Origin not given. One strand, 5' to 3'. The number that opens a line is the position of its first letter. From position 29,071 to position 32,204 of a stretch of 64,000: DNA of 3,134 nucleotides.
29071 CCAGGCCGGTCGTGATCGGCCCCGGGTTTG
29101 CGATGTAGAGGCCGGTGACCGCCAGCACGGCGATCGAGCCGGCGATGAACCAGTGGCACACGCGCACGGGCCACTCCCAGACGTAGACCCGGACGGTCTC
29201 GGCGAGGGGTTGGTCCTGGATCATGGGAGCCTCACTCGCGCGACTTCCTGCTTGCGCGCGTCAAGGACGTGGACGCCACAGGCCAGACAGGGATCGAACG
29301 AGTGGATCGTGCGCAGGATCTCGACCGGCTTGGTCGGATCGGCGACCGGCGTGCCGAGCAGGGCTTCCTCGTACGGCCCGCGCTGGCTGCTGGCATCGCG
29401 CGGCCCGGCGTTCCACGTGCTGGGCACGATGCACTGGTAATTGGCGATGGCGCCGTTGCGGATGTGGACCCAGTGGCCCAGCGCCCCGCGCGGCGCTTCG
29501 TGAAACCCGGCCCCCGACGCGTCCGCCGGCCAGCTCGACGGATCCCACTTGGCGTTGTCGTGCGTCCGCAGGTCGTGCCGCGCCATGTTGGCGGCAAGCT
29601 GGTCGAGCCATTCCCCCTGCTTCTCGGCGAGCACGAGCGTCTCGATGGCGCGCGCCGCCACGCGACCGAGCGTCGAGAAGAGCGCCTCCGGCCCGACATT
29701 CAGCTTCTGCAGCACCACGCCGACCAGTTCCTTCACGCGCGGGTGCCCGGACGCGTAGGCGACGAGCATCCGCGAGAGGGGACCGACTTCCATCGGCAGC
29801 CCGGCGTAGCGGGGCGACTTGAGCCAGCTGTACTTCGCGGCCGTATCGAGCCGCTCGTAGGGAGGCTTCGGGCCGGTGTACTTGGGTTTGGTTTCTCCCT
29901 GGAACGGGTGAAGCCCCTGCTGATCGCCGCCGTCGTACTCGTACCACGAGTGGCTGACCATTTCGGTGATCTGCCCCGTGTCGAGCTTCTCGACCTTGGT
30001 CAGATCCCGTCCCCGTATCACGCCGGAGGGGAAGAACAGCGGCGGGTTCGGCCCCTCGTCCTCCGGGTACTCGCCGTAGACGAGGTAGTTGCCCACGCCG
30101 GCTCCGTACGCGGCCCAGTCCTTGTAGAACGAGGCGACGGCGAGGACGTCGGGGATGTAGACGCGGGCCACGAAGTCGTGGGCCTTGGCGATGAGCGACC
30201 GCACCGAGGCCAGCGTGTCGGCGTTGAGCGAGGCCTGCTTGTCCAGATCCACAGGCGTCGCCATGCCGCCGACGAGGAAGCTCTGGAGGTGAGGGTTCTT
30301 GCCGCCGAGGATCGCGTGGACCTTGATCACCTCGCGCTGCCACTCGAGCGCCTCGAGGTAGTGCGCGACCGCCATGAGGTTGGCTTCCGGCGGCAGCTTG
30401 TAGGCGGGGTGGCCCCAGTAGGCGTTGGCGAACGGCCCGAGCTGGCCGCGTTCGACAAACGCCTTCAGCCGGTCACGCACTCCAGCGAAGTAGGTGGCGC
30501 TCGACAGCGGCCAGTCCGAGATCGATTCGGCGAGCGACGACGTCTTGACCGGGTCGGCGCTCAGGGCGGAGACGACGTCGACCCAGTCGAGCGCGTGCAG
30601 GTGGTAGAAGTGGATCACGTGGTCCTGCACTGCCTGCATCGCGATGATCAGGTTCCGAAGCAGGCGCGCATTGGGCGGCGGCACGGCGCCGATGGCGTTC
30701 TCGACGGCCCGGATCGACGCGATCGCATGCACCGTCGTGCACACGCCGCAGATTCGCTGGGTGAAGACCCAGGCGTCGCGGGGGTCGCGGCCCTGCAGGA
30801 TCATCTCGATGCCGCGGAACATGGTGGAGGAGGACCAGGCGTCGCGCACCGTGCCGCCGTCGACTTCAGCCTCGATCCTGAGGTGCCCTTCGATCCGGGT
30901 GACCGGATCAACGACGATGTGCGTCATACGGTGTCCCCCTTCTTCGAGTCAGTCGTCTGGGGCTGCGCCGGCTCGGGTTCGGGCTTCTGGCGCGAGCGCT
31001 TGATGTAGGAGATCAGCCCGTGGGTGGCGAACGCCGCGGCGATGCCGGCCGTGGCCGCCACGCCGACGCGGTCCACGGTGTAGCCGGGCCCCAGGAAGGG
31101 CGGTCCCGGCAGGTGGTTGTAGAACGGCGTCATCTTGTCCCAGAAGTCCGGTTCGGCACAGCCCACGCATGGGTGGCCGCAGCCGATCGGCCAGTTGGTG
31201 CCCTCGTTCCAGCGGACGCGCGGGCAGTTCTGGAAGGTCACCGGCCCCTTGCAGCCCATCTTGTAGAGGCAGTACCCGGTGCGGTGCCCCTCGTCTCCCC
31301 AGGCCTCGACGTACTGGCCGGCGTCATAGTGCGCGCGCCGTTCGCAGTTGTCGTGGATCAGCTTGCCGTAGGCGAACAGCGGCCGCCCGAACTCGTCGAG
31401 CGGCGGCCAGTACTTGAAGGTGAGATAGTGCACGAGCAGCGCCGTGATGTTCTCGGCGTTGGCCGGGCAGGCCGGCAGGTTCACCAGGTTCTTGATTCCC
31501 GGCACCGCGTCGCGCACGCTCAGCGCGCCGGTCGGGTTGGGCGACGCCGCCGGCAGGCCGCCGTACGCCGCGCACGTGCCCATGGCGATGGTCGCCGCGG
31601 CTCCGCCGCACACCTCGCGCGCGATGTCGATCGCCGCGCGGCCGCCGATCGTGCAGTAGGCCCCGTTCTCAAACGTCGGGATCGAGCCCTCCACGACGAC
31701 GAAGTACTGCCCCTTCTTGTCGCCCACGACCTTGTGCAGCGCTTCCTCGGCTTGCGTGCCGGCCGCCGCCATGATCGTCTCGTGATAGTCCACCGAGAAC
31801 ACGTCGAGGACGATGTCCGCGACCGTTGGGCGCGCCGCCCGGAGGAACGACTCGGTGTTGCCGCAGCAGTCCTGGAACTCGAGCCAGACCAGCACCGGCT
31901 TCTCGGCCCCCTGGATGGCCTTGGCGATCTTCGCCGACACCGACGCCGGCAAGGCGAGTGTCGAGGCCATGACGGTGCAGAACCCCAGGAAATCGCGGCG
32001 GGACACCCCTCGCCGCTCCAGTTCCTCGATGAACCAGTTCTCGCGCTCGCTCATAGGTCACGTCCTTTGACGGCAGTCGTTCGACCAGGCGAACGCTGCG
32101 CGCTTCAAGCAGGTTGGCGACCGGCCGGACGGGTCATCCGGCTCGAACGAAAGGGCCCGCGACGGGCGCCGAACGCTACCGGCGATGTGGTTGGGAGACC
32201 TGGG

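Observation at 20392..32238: Uptake [NiFe] hydrogenase physically clustered with three c-type cytochrome genes carrying 26 CXXCH motifs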

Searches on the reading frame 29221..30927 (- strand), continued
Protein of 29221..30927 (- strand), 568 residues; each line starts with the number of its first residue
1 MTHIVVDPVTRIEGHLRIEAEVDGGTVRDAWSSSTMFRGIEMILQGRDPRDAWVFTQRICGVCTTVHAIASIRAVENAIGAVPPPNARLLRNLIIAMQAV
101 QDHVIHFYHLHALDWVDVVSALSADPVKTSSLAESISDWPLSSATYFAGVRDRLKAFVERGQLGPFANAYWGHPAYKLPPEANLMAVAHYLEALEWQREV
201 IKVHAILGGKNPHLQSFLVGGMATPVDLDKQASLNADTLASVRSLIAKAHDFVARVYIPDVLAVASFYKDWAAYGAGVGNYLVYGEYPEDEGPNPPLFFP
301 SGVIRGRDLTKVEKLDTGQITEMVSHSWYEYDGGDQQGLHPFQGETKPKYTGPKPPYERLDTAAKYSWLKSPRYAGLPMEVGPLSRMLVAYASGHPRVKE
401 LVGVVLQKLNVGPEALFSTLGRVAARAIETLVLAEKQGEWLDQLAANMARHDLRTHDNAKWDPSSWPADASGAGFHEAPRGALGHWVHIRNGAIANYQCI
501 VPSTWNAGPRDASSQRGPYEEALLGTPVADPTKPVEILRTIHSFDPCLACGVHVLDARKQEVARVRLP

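Call 66: search_protein_families(library=pfam, proteins=[L018:2582-3964:+, L022:621-2006:+, L022:2677-4050:+, L032:1104-2339:+, L059:7333-8724:-, L050:3890-5395:-, L038:20257-21702:-, L048:16794-17936:-], max_evalue=0.001)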
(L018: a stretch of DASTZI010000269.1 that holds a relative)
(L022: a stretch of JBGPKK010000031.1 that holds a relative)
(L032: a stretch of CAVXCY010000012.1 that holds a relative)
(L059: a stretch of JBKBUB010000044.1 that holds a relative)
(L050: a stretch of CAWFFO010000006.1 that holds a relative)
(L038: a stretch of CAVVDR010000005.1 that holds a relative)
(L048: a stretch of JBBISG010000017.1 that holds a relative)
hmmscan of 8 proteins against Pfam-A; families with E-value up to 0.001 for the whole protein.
L018:2582-3964:+ (460 aa): 2 families
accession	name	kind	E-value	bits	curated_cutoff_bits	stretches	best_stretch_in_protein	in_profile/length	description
PF03264.19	Cytochrom_NNT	-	1.9e-09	38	24.1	1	103-193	5-99/174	NapC/NirT cytochrome c family, N-terminal region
PF14522.11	Cytochrome_C7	-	1.6e-06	28.2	24.8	0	427-458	43-67/67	Cytochrome c7 and related cytochrome c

L022:621-2006:+ (461 aa): 3 families
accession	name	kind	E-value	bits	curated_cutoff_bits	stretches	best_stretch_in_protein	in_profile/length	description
PF14522.11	Cytochrome_C7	-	9.9e-10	38.5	24.8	0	426-459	43-67/67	Cytochrome c7 and related cytochrome c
PF12442.13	DUF3681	-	0.00024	21.9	24.3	1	22-84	12-77/96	Protein of unknown function (DUF3681)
PF14537.11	Cytochrom_c3_2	-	0.00072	20.4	25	0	433-459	8-34/79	Cytochrome c3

L022:2677-4050:+ (457 aa): 2 families
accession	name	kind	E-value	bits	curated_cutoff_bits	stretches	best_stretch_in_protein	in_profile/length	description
PF03264.19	Cytochrom_NNT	-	2.6e-11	44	24.1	1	103-186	8-96/174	NapC/NirT cytochrome c family, N-terminal region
PF14522.11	Cytochrome_C7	-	6.4e-06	26.4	24.8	0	425-454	43-66/67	Cytochrome c7 and related cytochrome c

L032:1104-2339:+ (411 aa): 2 families
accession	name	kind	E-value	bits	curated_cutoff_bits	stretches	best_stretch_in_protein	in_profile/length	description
PF14522.11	Cytochrome_C7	-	5.2e-14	52.3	24.8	2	162-218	2-67/67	Cytochrome c7 and related cytochrome c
PF14537.11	Cytochrom_c3_2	-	2.2e-06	28.4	25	0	96-182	2-67/79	Cytochrome c3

L059:7333-8724:- (463 aa): 5 families
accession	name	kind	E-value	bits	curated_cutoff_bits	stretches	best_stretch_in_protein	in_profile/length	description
PF13447.11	Multi-haem_cyto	-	8.8e-27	94.5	21.9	2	81-267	4-178/269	Seven times multi-haem cytochrome CxxCH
PF14522.11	Cytochrome_C7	-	6.3e-11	42.4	24.8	1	78-139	12-67/67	Cytochrome c7 and related cytochrome c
PF09699.15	Paired_CXXCH_1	-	3.1e-09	36.8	20.6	0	105-141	6-39/41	Doubled CXXCH motif (Paired_CXXCH_1)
PF13435.11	Cytochrome_C554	-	2.1e-08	35.4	20.8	1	133-207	1-84/84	Cytochrome c554 and c-prime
PF14537.11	Cytochrom_c3_2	-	4.1e-08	34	25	0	104-184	4-66/79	Cytochrome c3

L050:3890-5395:- (501 aa): 4 families
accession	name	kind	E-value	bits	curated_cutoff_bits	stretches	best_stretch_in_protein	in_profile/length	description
PF03264.19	Cytochrom_NNT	-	3.2e-10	40.5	24.1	1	106-196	8-102/174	NapC/NirT cytochrome c family, N-terminal region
PF14537.11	Cytochrom_c3_2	-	1.7e-07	32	25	1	433-497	8-65/79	Cytochrome c3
PF14522.11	Cytochrome_C7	-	2.4e-07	30.9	24.8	0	420-459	43-67/67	Cytochrome c7 and related cytochrome c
PF02085.21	Cytochrom_CIII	-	0.00035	21.3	22.9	0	433-497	32-83/101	Class III cytochrome C family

L038:20257-21702:- (481 aa): 4 families
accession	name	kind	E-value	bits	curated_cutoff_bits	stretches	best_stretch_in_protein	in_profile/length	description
PF14522.11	Cytochrome_C7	-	3.4e-08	33.6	24.8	1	183-231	6-54/67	Cytochrome c7 and related cytochrome c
PF02085.21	Cytochrom_CIII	-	1.9e-06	28.5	22.9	0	74-148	21-85/101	Class III cytochrome C family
PF14537.11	Cytochrom_c3_2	-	0.00034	21.5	25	0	184-233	1-41/79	Cytochrome c3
PF09699.15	Paired_CXXCH_1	-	0.0006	19.9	20.6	1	113-147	6-38/41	Doubled CXXCH motif (Paired_CXXCH_1)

L048:16794-17936:- (380 aa): 4 families
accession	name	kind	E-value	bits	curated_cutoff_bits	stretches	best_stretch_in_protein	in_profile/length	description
PF14522.11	Cytochrome_C7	-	2.1e-13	50.3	24.8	0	301-377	10-50/67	Cytochrome c7 and related cytochrome c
PF09699.15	Paired_CXXCH_1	-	1.5e-09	37.8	20.6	1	250-286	8-39/41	Doubled CXXCH motif (Paired_CXXCH_1)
PF22113.1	Mtrc-MtrF_II-IV_dom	-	1.3e-06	28.5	30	0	171-316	9-168/176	Outer membrane cytochrome MtrC/MtrF-like, domains II/IV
PF14537.11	Cytochrom_c3_2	-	4.5e-06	27.5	25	1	249-316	7-69/79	Cytochrome c3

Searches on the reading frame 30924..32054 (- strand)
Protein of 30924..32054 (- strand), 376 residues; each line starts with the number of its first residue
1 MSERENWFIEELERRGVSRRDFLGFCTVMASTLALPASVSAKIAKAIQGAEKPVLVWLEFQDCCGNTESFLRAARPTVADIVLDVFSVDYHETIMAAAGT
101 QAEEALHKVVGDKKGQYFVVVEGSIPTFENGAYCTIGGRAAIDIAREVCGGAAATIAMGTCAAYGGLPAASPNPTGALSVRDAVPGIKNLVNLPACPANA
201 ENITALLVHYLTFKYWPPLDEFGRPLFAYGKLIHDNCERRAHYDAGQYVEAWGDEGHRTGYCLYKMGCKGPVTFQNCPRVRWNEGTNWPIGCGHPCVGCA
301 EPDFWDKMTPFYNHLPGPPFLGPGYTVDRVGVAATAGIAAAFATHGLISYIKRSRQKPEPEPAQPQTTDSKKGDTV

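Call 5: search_protein_families(library=pfam, proteins=[window:30924-32054:-], max_evalue=0.01)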
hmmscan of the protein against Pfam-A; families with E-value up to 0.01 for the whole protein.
window:30924-32054:- (376 aa): 2 families
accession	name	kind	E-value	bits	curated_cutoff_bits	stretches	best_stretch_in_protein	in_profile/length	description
PF14720.11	NiFe_hyd_SSU_C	-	1.3e-34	118.8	27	1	229-312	1-80/80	NiFe/NiFeSe hydrogenase small subunit C-terminal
PF01058.29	Oxidored_q6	-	2.9e-24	85.7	27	1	63-209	1-127/128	NADH ubiquinone oxidoreductase, 20 Kd subunit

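Call 17: search_protein_families(library=ncbifam, proteins=[window:30924-32054:-], max_evalue=0.001)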
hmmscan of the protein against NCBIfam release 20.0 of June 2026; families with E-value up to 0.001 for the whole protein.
window:30924-32054:- (376 aa): 3 families
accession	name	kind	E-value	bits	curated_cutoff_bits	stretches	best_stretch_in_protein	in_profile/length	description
TIGR00391.1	hydA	subfamily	1.5e-129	432.3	179.5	1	5-356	3-358/365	hydrogenase small subunit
NF007779.0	PRK10468.1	equivalog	5.3e-104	348.1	659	1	12-302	8-298/372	hydrogenase 2 small subunit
NF045520.1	H2_NiFeSe_small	exception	5.9e-71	239.4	470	1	17-313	2-313/314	NiFeSe hydrogenase small subunit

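Call 45: search_solved_structures(query=window:30924-32054:-, max_evalue=1e-30, show_alignments=3)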
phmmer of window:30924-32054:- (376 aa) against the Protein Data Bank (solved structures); distinct sequences matched with E-value up to 1e-30: 42.
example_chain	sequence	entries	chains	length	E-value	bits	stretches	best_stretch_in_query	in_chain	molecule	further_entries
1h2a_S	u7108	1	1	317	1.8e-97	329.8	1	10-313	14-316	HYDROGENASE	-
6g94_S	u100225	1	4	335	1.1e-91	310.9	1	54-366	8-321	Hydrogenase-1 small chain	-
8pou_S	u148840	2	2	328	1.5e-90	307.1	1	53-363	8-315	Uptake hydrogenase small subunit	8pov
3uqy_S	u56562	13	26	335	2e-90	306.7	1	54-366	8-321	Hydrogenase-1 small chain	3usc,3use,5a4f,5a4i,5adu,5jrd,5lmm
6fpi_S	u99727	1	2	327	2.4e-90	306.4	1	54-365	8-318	Hydrogenase-1 small chain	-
6rp2_S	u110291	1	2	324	6.5e-90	305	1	55-365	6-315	Hydrogenase-1 small chain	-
8poy_S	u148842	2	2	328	2.7e-89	302.9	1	53-363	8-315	Uptake hydrogenase small subunit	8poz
8pow_S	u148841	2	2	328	3e-89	302.8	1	53-363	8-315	Uptake hydrogenase small subunit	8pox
3myr_A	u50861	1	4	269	3.2e-89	302.7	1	50-312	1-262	Hydrogenase (NiFe) small subunit HydA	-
4gd3_S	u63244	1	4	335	5.5e-89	301.9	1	54-366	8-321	Hydrogenase-1 small chain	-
5mdj_S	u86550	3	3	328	5.4e-88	298.7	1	53-363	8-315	Uptake hydrogenase small subunit; HOXK | Uptake hydrogenase small subunit;HOXK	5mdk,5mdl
3rgw_S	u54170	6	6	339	6.1e-88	298.5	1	53-363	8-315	Membrane-bound hydrogenase (NIFE) small subunit HOXK | Uptake hydrogenase small subunit | Uptake hydrogenase small subunit hoxK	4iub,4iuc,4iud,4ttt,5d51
6ehq_S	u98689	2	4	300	9.2e-87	294.6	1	43-302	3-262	Hydrogenase-2 small chain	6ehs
6gam_S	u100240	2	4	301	1.4e-86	294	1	43-302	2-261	Hydrogenase-2 small chain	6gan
7odg_S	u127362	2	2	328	1.5e-86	293.9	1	53-363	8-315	Uptake hydrogenase small subunit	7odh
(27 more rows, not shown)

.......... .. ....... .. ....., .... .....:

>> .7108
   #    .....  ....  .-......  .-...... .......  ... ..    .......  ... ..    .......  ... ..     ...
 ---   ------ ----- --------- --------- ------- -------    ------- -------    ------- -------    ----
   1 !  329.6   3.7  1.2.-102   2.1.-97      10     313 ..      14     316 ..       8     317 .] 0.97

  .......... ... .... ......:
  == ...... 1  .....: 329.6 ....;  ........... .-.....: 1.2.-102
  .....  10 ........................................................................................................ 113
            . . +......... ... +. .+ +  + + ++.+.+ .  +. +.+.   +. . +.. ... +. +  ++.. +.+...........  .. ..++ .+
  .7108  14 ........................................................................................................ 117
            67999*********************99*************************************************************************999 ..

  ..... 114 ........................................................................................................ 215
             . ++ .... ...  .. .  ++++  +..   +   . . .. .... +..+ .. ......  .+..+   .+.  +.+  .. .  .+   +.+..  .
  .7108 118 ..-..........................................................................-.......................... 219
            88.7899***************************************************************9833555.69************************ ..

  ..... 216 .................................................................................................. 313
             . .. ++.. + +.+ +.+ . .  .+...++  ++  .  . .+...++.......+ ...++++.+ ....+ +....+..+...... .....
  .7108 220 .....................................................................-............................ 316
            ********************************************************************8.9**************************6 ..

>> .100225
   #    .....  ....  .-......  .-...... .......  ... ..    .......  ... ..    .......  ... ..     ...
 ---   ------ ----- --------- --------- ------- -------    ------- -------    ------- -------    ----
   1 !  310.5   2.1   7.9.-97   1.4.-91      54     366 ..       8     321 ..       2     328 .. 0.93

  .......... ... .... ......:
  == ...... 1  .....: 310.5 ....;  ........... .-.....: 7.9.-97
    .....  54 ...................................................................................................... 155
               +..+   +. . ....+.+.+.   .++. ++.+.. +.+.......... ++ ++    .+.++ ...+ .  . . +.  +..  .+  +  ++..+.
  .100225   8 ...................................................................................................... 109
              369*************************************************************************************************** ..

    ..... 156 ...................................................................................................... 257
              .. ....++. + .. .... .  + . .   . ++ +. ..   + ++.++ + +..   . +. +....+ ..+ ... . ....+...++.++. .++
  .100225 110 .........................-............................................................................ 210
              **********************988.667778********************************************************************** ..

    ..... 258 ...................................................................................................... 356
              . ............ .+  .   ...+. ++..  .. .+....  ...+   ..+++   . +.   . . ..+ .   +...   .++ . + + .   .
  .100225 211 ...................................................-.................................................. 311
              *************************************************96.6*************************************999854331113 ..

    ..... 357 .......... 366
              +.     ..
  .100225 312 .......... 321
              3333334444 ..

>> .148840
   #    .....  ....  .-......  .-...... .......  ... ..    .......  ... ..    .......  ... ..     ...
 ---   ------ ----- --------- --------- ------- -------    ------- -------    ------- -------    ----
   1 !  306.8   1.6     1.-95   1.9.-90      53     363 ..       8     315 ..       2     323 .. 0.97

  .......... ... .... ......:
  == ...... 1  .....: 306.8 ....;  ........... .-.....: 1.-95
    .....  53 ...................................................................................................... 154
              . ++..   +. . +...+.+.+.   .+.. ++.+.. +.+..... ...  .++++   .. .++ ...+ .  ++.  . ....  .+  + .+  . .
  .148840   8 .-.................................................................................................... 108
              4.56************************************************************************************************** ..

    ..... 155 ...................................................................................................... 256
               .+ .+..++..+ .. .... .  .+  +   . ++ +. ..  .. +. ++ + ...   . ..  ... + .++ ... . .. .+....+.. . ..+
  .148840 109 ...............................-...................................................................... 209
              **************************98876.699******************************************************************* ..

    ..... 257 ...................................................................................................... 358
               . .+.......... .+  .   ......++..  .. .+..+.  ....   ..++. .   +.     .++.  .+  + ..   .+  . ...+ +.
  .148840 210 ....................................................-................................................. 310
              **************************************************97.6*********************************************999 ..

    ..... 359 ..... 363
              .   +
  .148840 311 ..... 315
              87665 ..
